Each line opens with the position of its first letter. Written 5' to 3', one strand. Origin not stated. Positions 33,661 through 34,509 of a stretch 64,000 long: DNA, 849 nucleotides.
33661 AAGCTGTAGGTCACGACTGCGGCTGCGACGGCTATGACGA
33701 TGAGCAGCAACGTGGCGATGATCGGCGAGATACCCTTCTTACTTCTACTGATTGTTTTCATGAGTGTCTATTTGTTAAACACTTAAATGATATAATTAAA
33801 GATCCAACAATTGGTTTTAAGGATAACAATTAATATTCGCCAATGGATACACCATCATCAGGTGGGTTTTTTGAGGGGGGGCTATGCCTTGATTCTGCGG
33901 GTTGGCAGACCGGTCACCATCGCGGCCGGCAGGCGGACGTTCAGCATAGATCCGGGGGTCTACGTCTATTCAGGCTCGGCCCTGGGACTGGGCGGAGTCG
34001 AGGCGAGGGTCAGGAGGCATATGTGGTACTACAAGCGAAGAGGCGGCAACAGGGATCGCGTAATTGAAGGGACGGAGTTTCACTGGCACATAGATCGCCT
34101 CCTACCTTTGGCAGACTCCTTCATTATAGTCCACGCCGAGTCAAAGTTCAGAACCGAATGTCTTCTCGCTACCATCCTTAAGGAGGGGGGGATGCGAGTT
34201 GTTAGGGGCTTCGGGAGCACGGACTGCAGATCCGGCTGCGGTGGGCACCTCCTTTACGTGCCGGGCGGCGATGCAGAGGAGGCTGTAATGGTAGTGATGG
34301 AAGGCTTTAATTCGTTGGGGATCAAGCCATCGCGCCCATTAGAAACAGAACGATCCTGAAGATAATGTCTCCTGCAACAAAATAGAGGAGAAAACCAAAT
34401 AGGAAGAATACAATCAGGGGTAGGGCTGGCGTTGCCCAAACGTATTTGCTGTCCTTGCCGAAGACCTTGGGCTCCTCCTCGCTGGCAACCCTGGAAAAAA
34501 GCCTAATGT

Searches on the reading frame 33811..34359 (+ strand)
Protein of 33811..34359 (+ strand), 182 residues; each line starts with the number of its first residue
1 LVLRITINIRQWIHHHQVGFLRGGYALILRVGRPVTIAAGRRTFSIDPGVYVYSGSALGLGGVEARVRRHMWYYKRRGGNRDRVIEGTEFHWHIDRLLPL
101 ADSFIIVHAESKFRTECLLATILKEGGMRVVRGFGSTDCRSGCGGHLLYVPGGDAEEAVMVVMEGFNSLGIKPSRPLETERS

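Call 53: search_protein_families(library=pfam, proteins=[window:33811-34359:+], max_evalue=0.00001)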
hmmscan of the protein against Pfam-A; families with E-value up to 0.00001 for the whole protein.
window:33811-34359:+ (182 aa): 1 family
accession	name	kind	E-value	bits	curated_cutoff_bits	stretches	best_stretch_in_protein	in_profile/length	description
PF01986.22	DUF123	-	4.5e-19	69.2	25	1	45-149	2-95/95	Domain of unknown function DUF123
